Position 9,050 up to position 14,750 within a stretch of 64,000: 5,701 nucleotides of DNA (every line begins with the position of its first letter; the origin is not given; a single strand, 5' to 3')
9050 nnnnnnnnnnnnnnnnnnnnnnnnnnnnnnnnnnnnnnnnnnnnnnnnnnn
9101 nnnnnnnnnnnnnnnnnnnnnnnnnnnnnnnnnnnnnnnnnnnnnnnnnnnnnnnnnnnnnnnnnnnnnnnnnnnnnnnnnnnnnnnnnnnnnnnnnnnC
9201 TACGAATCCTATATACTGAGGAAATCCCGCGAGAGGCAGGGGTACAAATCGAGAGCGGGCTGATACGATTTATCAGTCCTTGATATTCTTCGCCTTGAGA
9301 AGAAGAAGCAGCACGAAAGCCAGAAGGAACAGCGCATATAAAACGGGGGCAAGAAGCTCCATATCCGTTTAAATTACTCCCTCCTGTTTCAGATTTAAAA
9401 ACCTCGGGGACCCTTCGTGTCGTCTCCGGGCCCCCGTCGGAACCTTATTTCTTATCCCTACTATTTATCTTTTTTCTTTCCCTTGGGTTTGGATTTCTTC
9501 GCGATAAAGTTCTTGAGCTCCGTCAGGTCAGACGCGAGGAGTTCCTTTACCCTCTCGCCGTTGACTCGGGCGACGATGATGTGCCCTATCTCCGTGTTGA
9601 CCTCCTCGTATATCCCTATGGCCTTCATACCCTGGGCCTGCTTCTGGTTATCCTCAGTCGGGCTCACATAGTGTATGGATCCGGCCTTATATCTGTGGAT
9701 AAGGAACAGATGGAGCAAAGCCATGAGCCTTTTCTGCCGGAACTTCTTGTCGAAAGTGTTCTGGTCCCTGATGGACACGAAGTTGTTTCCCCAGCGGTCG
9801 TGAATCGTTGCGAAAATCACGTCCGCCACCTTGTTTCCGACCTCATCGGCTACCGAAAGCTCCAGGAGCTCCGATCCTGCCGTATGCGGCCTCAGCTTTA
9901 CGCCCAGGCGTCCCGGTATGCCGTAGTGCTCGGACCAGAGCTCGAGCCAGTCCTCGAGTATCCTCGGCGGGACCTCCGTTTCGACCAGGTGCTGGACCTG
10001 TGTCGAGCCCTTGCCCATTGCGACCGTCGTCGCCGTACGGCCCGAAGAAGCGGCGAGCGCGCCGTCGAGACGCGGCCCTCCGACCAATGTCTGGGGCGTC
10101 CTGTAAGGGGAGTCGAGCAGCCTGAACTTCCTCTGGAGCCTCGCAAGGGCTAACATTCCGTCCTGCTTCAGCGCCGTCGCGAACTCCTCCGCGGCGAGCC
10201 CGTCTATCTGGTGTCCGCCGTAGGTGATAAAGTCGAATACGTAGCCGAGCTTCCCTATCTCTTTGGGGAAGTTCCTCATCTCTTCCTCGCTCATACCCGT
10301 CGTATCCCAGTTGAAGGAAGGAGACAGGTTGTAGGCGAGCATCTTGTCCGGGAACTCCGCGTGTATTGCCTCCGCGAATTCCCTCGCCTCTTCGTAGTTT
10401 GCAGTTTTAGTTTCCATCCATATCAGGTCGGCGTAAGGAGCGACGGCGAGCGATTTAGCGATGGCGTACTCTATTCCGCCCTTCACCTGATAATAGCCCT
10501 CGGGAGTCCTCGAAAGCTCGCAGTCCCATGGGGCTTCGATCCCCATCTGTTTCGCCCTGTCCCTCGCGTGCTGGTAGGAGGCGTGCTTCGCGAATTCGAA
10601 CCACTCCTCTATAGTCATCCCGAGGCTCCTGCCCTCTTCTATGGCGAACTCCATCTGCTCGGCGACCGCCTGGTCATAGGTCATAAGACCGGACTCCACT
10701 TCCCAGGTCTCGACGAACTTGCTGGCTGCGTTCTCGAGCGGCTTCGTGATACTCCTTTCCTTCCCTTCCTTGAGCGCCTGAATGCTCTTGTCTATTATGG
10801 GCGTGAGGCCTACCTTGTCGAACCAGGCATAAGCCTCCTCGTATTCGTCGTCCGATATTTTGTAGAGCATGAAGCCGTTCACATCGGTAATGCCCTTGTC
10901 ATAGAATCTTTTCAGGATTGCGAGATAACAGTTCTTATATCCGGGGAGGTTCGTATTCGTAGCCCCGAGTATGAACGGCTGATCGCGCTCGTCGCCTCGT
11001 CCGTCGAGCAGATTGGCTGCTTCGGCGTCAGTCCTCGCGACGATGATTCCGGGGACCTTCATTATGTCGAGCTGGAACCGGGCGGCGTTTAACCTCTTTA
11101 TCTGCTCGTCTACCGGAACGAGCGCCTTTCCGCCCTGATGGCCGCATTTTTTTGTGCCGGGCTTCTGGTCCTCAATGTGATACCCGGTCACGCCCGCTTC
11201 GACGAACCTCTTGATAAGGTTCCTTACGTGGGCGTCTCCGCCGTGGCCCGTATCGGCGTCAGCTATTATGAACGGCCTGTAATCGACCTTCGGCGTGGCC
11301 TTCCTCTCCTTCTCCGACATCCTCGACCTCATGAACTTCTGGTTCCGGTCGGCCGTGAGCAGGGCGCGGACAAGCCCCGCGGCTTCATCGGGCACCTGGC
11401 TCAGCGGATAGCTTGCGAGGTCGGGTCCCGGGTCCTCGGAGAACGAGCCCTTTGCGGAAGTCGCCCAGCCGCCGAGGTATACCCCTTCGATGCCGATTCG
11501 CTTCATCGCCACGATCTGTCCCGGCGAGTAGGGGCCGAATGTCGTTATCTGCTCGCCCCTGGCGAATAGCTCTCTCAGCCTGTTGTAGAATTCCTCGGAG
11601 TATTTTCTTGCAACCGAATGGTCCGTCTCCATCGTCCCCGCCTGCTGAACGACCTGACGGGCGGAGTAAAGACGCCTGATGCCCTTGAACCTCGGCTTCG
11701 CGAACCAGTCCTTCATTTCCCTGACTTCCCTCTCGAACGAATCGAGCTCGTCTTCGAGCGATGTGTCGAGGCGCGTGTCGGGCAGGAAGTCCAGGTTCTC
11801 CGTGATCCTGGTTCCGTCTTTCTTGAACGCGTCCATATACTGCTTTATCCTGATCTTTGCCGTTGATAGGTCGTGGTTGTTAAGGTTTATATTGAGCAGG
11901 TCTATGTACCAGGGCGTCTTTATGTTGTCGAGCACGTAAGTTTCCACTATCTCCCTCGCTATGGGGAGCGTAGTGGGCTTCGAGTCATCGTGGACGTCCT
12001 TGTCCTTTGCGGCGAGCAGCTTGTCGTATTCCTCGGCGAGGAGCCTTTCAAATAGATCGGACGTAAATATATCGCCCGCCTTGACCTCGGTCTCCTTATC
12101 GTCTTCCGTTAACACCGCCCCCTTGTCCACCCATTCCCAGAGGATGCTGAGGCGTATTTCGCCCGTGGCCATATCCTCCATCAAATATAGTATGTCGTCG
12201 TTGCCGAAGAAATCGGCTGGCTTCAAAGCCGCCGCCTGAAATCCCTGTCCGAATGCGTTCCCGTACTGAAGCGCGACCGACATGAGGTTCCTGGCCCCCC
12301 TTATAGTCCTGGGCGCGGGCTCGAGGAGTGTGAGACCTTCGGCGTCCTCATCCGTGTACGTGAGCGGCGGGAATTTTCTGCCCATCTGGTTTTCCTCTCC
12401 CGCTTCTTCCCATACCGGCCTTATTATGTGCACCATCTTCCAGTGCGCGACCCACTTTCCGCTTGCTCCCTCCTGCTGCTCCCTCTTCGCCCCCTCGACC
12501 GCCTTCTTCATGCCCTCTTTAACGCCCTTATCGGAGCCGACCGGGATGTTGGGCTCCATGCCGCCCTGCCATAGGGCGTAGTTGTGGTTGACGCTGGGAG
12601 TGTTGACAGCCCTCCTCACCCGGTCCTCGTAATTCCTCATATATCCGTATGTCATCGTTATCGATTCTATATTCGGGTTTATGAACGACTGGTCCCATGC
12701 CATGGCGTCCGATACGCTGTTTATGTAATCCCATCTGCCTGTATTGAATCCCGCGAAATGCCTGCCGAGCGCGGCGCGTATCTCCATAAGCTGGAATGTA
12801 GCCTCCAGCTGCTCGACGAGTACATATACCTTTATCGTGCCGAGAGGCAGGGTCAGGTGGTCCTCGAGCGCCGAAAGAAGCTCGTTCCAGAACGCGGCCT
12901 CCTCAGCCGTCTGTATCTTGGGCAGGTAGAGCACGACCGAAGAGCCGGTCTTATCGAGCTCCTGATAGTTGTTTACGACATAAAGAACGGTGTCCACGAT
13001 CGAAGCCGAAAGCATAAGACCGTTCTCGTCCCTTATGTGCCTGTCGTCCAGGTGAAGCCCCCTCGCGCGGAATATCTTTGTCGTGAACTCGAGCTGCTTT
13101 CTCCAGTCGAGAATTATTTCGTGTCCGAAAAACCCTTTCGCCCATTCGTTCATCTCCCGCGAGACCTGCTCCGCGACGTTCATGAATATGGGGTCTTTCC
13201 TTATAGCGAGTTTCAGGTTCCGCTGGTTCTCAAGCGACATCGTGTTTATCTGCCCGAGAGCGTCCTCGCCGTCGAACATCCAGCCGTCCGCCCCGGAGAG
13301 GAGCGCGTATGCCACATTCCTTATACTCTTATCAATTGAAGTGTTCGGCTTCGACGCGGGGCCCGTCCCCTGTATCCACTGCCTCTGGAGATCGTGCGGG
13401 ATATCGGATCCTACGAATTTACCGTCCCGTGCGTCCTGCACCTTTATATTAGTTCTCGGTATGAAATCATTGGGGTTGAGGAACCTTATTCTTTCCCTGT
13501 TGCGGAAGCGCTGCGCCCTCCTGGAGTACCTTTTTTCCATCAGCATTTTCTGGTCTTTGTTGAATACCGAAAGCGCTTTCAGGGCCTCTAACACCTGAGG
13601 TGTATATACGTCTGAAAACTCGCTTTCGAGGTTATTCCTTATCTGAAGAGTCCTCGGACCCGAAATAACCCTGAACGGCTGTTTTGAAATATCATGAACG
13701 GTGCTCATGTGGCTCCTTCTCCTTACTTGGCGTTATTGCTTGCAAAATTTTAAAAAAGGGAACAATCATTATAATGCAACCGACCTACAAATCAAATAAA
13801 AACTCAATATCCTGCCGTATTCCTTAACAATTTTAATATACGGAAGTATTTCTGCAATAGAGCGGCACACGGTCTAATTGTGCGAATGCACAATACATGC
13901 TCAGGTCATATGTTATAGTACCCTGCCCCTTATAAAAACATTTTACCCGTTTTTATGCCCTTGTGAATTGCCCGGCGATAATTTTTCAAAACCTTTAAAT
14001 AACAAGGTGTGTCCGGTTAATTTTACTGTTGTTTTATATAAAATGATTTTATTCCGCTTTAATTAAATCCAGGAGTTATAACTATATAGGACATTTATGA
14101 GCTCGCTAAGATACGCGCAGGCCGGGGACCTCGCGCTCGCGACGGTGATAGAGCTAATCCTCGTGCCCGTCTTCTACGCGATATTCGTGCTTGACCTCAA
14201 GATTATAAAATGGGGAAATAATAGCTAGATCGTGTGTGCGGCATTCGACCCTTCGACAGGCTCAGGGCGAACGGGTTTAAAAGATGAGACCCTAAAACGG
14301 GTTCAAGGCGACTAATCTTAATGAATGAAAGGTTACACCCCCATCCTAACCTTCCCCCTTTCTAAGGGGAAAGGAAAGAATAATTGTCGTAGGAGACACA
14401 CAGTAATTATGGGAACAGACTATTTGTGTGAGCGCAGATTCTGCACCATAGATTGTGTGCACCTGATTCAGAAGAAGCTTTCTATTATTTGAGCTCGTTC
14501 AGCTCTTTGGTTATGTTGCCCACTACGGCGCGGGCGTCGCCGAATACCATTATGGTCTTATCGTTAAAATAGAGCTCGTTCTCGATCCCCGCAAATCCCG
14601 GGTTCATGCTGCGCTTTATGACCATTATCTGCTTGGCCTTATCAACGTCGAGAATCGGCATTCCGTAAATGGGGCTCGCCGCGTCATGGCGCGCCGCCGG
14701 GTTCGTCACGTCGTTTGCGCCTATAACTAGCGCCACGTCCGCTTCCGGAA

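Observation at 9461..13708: Single-polypeptide glyoxylate shunt: malate synthase fused to ICL2-type isocitrate lyase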

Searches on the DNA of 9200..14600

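Call 32: search_rna_families(source=window, start=9200, end=14600, threshold=evalue, max_evalue=1)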
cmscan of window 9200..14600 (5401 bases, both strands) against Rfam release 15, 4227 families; matches with E-value up to 1: 0.
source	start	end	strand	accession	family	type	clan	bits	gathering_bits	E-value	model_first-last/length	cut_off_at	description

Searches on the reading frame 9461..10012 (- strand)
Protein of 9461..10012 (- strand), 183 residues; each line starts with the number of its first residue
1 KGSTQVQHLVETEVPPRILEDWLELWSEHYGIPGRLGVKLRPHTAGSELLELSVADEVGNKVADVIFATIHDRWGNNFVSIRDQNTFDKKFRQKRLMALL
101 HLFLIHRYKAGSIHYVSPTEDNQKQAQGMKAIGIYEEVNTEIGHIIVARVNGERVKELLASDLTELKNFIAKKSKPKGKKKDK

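Call 50: search_solved_structures(query=window:9461-10012:-, max_evalue=0.01, show_alignments=2)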
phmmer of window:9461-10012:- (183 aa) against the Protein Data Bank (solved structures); distinct sequences matched with E-value up to 0.01: 3.
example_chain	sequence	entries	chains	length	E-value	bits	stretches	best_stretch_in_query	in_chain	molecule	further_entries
6edw_A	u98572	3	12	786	1.6e-56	194.3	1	1-173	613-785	Isocitrate lyase 2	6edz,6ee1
9obo_A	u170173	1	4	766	6.3e-55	189.1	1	1-173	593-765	Isocitrate lyase 2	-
8g8k_A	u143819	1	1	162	2.1e-51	177.6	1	13-173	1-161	Putative isocitrate lyase subunit B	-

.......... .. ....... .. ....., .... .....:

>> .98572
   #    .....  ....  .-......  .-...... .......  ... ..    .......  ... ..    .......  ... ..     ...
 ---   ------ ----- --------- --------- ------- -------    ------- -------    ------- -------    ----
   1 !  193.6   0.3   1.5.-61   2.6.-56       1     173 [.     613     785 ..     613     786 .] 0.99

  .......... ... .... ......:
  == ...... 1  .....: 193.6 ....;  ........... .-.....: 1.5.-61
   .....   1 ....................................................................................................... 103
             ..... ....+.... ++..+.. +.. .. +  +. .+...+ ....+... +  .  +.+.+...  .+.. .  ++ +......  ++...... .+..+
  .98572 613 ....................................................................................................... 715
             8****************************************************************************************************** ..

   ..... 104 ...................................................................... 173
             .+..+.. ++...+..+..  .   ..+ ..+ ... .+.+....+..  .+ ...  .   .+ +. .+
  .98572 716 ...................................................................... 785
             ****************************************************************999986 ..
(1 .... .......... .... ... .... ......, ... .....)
